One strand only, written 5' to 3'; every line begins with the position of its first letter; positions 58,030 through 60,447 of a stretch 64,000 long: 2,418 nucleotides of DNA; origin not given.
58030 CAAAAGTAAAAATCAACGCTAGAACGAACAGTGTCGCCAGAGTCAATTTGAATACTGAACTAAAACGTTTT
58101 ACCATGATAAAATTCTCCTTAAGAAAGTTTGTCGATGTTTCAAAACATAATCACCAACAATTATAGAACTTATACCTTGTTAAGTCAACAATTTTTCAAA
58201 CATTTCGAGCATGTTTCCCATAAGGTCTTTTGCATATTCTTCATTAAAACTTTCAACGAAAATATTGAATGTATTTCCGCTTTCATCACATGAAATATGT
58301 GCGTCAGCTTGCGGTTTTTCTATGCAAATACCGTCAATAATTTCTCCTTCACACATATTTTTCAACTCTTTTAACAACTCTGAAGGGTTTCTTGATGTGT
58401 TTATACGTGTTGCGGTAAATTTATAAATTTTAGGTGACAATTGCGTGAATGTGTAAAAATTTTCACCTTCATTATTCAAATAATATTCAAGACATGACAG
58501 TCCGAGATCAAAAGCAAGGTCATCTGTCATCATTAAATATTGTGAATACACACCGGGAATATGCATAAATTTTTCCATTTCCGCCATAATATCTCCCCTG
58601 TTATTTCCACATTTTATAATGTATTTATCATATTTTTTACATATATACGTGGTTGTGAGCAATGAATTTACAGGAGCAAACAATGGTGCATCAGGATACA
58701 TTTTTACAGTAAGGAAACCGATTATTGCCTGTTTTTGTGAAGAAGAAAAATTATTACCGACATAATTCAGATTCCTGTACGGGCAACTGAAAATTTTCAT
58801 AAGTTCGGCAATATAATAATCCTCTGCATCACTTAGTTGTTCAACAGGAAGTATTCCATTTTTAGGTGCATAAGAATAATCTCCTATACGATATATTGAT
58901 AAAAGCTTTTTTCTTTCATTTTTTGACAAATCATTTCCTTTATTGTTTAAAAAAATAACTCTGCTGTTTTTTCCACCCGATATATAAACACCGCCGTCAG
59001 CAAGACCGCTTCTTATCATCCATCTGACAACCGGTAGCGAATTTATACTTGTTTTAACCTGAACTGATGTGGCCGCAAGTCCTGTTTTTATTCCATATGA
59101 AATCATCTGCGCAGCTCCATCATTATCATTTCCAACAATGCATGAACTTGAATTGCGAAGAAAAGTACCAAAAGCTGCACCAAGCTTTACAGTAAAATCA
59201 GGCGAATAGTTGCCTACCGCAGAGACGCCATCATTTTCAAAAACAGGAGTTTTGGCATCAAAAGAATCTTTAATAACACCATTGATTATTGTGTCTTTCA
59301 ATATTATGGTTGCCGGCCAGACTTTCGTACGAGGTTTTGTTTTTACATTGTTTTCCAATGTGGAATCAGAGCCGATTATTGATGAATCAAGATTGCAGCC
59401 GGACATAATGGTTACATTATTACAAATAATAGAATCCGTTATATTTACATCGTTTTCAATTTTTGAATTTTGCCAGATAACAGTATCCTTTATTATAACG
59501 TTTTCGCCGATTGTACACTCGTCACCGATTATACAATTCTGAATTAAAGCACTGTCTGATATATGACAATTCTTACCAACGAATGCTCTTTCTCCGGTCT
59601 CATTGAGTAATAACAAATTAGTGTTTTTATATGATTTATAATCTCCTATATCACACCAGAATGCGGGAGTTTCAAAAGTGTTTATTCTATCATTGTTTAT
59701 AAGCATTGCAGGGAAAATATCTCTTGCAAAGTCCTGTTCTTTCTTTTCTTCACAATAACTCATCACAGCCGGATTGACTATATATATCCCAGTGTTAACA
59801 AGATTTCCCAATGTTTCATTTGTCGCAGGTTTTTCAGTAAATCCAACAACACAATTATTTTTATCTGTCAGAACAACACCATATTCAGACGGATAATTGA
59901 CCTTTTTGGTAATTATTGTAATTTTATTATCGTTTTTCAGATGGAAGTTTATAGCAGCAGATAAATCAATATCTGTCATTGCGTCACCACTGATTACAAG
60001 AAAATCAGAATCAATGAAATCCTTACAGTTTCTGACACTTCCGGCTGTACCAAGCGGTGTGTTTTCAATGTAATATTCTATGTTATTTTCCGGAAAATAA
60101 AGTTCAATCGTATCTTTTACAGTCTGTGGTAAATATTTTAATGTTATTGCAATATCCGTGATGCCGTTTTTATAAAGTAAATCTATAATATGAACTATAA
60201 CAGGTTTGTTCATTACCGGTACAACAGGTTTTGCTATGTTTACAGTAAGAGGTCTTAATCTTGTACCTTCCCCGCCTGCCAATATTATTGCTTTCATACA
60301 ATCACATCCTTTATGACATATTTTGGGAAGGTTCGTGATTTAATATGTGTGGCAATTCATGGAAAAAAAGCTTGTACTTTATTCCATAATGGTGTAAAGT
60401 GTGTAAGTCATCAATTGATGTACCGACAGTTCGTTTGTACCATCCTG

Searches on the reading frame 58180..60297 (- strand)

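Call 6: search_protein_families(library=pfam, proteins=[window:58180-60297:-])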
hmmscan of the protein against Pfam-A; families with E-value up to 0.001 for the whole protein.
window:58180-60297:- (705 aa): 9 families
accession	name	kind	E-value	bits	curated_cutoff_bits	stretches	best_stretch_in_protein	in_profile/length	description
PF00483.29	NTP_transferase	-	1.7e-48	165.8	21.2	1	2-230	1-242/245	Nucleotidyl transferase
PF25084.1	LbH_EIF2B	-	1.4e-19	70.5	54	1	233-319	17-104/105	EIF2B subunit epsilon LbH domain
PF00132.30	Hexapep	-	1.9e-09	37.2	27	1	238-270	2-35/36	Bacterial transferase hexapeptide (six repeats)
PF02878.22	PGM_PMM_I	-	2.5e-08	34.1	22.5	1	353-467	4-129/138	Phosphoglucomutase/phosphomannomutase, alpha/beta/alpha domain I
PF24894.1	Hexapep_GlmU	-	3.4e-07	30.7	23.3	1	237-286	34-83/104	GlmU-like, C-terminal hexapeptide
PF16314.11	DUF4954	-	5.2e-06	25.8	26.2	1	235-307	171-241/433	Domain of unknown function (DUF4954)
PF12804.13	NTP_transf_3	-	3.4e-05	24.5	27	1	3-105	1-95/160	MobA-like NTP transferase domain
PF07959.18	Fucose_pyrophosphorylase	-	0.00022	20.8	34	0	240-300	292-350/418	Fucose pyrophosphorylase domain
PF25247.1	LbH_GLGC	-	0.00052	20.4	27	0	236-326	14-105/135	GLGC left-handed parallel beta-helix domain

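Call 7: search_protein_families(library=ncbifam, proteins=[window:58180-60297:-])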
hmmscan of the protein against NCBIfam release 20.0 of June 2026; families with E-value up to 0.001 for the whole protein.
window:58180-60297:- (705 aa): 42 families (the best 25 are shown)
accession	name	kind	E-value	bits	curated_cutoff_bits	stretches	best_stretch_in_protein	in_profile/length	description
NF052502.1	man1P_GTase_Rv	exception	8.5e-57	192.6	440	1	2-335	2-345/352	mannose-1-phosphate guanylyltransferase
TIGR03992.1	Arch_glmU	subfamily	5.5e-48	163.8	292.1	2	1-219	1-216/393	bifunctional sugar-1-phosphate nucleotidylyltransferase/acetyltransferase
TIGR01208.1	rmlA_long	equivalog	4.2e-42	144.3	320.25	1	2-321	1-338/353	glucose-1-phosphate thymidylyltransferase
NF041173.1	Sug_nt_acttase_Thmprot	equivalog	7.9e-38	130.4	600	2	1-233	1-230/405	bifunctional sugar-1-phosphate nucleotidylyltransferase/acetyltransferase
NF003670.0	PRK05293.1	equivalog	1.2e-37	129.8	470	1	3-326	7-364/382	glucose-1-phosphate adenylyltransferase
TIGR02091.1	glgC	equivalog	1.7e-37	129.3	424.9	1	2-319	2-361/364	glucose-1-phosphate adenylyltransferase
NF049965.1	GlMnHpPGnyltfHddC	equivalog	2.9e-33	115.4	300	1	1-223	1-214/221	D-glycero-D-manno-heptose 1-phosphate guanosyltransferase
NF041313.1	UDPGP_AglF_Halo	equivalog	5.9e-30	104.4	400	1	1-186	1-186/234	UTP--glucose-1-phosphate uridylyltransferase AglF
TIGR02623.1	G1P_cyt_trans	equivalog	9.6e-27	94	300.25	2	84-218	106-233/255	glucose-1-phosphate cytidylyltransferase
NF002772.0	PRK02862.1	equivalog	3.8e-26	91.8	537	2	83-344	99-381/429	glucose-1-phosphate adenylyltransferase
NF045761.1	NAMPUrTaseMurU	equivalog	5e-26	92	250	1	1-222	1-219/226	N-acetylmuramate alpha-1-phosphate uridylyltransferase MurU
NF010934.1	PRK14354.1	equivalog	3.2e-25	88.6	450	1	3-336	2-338/447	bifunctional UDP-N-acetylglucosamine diphosphorylase/glucosamine-1-phosphate N-acetyltransferase GlmU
NF002023.0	PRK00844.1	subfamily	6.9e-24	84.4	458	1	3-316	9-377/408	glucose-1-phosphate adenylyltransferase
TIGR01173.1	glmU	equivalog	1.1e-23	83.8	366.85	2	1-179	1-177/452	bifunctional UDP-N-acetylglucosamine diphosphorylase/glucosamine-1-phosphate N-acetyltransferase GlmU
NF001947.0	PRK00725.1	subfamily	4.8e-22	78.3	470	1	3-317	19-373/426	glucose-1-phosphate adenylyltransferase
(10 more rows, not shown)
